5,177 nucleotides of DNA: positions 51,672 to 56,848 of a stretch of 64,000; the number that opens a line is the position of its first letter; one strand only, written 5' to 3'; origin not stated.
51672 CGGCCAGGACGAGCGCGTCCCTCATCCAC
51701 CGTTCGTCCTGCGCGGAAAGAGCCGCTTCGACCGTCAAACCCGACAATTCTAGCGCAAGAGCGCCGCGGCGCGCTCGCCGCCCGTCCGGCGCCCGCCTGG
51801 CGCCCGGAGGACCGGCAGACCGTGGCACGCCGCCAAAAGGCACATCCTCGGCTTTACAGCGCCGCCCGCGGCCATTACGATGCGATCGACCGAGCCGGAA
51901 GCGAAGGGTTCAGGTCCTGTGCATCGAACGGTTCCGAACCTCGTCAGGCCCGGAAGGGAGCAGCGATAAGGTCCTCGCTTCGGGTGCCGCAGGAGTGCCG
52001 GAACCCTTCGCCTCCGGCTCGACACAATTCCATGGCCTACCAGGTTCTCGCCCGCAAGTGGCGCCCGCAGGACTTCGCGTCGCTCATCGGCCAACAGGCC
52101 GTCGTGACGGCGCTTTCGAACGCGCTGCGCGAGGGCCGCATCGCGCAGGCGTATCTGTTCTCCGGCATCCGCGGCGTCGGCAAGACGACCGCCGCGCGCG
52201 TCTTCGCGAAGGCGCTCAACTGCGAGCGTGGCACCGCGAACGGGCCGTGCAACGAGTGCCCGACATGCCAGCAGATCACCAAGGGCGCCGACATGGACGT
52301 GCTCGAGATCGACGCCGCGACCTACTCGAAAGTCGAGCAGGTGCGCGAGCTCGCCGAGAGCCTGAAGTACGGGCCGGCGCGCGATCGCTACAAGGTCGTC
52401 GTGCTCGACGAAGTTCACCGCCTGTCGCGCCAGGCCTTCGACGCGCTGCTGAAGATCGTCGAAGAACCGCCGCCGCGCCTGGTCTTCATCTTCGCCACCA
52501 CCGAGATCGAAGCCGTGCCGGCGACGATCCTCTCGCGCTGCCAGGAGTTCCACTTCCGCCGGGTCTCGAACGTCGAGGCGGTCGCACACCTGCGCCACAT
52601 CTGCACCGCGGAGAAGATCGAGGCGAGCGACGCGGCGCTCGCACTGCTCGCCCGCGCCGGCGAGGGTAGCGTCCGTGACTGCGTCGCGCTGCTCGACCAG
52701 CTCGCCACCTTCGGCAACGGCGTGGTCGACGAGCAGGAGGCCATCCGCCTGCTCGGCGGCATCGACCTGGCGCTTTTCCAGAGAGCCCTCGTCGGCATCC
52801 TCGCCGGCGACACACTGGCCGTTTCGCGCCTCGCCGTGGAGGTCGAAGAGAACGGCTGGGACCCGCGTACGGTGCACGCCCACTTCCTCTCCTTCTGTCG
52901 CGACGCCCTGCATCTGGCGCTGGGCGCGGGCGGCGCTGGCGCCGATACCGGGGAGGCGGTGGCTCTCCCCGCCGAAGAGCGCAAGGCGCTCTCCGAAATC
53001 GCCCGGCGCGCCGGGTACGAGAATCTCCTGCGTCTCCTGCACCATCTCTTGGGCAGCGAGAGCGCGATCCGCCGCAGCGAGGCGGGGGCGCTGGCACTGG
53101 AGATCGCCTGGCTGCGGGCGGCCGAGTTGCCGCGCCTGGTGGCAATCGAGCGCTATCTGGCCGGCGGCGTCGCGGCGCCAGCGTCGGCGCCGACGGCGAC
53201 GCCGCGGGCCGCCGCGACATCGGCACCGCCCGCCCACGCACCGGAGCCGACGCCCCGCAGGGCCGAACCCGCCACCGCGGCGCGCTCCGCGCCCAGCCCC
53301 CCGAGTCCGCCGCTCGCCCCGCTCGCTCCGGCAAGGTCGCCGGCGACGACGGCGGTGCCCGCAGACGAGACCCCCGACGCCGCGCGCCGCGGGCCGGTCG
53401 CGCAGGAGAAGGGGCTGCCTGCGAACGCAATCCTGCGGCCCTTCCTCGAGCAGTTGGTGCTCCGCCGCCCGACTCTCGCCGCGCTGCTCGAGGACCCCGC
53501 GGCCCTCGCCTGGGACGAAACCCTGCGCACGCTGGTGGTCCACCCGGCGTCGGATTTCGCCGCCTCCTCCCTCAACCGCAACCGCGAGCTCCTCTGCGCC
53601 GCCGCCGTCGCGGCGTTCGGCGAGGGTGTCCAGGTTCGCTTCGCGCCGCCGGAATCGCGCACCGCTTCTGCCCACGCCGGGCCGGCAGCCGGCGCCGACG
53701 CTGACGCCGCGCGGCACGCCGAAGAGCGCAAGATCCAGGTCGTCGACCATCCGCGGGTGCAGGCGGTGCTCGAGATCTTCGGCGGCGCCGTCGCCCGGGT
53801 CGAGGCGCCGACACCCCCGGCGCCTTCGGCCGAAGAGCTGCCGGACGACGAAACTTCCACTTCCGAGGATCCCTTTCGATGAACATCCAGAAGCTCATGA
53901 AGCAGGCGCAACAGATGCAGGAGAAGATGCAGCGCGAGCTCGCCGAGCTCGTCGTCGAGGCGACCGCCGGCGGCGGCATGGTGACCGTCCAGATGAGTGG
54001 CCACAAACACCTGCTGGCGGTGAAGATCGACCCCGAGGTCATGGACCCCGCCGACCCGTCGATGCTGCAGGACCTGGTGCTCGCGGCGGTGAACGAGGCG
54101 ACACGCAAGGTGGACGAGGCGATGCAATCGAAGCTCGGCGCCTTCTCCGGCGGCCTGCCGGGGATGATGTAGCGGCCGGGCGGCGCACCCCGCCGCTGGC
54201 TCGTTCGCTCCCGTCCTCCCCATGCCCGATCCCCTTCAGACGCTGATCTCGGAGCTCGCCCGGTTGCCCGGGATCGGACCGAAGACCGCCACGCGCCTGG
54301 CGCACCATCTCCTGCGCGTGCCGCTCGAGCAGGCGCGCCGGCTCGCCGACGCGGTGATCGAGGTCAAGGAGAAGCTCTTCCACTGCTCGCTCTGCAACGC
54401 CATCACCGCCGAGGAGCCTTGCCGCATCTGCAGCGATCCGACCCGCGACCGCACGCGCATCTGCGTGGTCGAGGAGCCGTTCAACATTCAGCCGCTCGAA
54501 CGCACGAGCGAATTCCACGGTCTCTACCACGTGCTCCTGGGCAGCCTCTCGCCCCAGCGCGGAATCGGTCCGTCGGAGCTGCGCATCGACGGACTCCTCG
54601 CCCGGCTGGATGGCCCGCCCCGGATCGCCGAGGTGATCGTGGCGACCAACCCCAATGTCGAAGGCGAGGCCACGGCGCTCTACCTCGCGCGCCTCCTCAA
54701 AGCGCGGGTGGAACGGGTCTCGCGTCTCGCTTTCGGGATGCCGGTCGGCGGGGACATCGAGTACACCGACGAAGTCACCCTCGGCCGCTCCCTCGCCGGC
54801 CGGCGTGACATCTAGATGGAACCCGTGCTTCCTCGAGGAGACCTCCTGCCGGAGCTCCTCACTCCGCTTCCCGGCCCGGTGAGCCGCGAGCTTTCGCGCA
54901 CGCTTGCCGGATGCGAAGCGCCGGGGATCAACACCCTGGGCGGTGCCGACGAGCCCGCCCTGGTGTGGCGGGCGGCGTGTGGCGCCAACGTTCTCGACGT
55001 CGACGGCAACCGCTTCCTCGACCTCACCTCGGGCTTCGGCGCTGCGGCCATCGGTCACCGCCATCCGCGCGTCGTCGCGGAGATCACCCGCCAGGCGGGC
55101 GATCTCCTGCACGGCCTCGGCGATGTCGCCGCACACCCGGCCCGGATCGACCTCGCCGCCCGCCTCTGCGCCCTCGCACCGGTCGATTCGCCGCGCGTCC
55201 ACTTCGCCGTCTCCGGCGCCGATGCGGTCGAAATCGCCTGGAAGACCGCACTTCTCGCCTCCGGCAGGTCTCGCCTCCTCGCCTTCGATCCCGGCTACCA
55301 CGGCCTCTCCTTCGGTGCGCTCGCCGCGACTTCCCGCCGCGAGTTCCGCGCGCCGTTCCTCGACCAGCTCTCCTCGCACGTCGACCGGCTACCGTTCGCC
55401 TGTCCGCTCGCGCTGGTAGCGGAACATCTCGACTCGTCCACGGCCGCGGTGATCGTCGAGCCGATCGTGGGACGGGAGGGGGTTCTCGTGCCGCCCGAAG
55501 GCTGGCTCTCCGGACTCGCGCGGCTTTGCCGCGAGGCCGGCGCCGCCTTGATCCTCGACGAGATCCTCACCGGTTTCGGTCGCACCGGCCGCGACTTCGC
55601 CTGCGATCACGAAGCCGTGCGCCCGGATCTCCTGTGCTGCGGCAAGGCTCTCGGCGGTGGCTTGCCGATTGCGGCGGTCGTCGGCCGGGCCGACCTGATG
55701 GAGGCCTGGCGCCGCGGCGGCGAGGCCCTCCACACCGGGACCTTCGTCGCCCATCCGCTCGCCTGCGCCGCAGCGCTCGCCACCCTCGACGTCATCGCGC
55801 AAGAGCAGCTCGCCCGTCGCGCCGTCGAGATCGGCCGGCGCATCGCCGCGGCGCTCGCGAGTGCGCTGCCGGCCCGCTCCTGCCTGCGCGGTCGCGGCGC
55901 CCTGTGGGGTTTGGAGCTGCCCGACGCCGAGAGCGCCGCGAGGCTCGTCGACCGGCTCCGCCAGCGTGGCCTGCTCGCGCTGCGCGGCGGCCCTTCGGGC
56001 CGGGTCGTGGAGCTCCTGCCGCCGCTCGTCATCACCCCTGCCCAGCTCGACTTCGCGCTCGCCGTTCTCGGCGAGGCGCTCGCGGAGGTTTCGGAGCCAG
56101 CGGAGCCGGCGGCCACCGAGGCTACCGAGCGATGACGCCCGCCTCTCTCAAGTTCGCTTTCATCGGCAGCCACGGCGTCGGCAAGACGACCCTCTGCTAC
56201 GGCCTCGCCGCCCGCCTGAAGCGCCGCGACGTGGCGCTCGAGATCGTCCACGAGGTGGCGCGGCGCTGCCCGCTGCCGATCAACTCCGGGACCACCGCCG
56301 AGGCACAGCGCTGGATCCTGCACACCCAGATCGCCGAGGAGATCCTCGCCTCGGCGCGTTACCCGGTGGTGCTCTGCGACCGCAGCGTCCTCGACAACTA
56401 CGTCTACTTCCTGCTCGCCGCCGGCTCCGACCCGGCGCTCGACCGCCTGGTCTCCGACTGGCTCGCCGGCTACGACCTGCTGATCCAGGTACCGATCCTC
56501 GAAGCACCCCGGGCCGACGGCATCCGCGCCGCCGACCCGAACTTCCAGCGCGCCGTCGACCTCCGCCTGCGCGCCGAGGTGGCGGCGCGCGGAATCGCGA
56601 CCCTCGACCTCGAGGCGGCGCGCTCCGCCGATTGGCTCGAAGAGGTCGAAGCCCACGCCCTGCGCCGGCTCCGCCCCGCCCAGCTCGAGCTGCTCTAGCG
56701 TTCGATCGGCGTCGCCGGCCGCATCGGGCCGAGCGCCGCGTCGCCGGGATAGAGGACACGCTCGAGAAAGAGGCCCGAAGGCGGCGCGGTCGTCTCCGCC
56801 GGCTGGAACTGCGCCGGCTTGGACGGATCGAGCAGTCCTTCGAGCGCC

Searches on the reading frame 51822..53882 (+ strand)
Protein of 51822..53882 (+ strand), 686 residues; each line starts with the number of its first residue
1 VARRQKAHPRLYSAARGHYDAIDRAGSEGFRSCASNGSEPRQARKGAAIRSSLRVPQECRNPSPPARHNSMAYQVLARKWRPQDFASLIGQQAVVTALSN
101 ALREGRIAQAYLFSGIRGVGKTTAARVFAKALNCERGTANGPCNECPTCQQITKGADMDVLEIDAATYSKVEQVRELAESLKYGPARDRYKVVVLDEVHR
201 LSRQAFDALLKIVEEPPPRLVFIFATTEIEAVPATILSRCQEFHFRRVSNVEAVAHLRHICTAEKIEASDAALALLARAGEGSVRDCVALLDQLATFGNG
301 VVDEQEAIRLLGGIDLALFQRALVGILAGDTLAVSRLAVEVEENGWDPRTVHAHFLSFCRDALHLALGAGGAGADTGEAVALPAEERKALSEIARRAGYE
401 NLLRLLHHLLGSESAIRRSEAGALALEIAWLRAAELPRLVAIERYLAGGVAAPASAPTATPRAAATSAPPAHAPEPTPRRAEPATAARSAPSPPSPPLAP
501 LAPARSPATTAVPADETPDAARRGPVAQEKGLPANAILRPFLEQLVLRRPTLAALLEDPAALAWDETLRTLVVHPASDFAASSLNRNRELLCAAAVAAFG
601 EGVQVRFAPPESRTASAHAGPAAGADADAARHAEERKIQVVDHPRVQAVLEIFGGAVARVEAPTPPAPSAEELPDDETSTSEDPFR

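Call 31: search_protein_families(library=pfam, proteins=[window:51822-53882:+], max_evalue=0.01)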
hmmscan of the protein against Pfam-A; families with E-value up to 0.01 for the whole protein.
window:51822-53882:+ (686 aa): 13 families
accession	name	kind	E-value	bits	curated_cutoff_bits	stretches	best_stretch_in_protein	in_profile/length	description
PF13177.12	DNA_pol3_delta2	-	9.5e-42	143.1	27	1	91-248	2-160/161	DNA polymerase III, delta subunit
PF22608.2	DNAX_ATPase_lid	-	1.1e-13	51.2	27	1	254-300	3-49/49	DNA polymerase III clamp loader subunit, ATPase lid domain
PF00004.35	AAA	-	2e-11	44.9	21.2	1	112-243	2-126/131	ATPase family associated with various cellular activities (AAA)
PF12169.13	DNA_pol3_gamma3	-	1.8e-09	38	24.4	1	303-438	2-132/143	DNA polymerase III subunits gamma and tau domain III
PF13191.12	AAA_16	-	3.5e-07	31.3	32.6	1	88-221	2-165/167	AAA ATPase domain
PF05496.18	RuvB_N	-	8.6e-07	29.3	27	1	81-147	2-72/159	Holliday junction DNA helicase RuvB P-loop domain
PF07728.20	AAA_5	-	3.1e-06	27.7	22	1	112-215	3-92/139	AAA domain (dynein-related subfamily)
PF13401.12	AAA_22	-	9.1e-06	26.5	27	1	110-226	7-124/130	AAA domain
PF07724.20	AAA_2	-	2.6e-05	24.8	27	1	111-215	6-101/166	AAA domain (Cdc48 subfamily)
PF13604.12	AAA_30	-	2.9e-05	24.3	27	1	109-223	19-122/191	AAA domain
PF13173.12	AAA_14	-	3.1e-05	24.4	27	1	110-222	4-94/129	AAA domain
PF13479.12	AAA_24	-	0.00057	20.2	27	1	112-208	6-83/195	AAA domain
PF04851.21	ResIII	-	0.0047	17.3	22.5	0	166-213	105-150/164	Type III restriction enzyme, res subunit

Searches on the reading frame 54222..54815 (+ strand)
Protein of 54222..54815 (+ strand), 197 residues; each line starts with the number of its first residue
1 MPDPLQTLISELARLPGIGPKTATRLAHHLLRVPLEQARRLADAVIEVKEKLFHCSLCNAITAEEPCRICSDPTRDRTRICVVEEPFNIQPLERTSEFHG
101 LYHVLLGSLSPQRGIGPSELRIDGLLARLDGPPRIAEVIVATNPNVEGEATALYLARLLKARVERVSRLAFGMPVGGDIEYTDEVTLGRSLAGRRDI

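Call 31: search_protein_families(library=pfam, proteins=[window:54222-54815:+], max_evalue=0.01)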
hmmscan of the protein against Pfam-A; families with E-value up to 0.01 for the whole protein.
window:54222-54815:+ (197 aa): 8 families
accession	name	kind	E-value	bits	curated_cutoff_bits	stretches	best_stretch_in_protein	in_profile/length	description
PF13662.12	Toprim_4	-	4.2e-20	72.2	25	1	79-170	2-85/85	Toprim domain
PF21176.3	RecR_HhH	-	1.1e-15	57.6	27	1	5-47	1-43/45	RecR, helix-hairpin-helix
PF21175.2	RecR_C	-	5.2e-12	45.4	22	1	172-195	1-24/24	RecR, C-terminal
PF01751.28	Toprim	-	2.7e-08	34.3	23.1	1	80-166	2-91/96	Toprim domain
PF02132.21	RecR_ZnF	-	7.7e-07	29.2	22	1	54-72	3-21/21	RecR, Cys4-zinc finger domain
PF00633.29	HHH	-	0.00016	21.8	24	1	9-26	10-27/30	Helix-hairpin-helix motif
PF14520.12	HHH_5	-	0.0014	19.5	27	1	10-29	2-21/57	Helix-hairpin-helix domain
PF14716.13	HHH_8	-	0.0074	17.1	30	0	2-28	41-66/73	Helix-hairpin-helix domain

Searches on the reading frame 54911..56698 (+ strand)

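Call 31: search_protein_families(library=pfam, proteins=[window:54911-56698:+], max_evalue=0.01)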
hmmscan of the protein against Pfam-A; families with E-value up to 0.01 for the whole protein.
window:54911-56698:+ (595 aa): 1 family
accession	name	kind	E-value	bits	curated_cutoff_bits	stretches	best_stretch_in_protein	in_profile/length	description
PF13521.12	AAA_28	-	2.1e-13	51.2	27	1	414-568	1-157/164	AAA domain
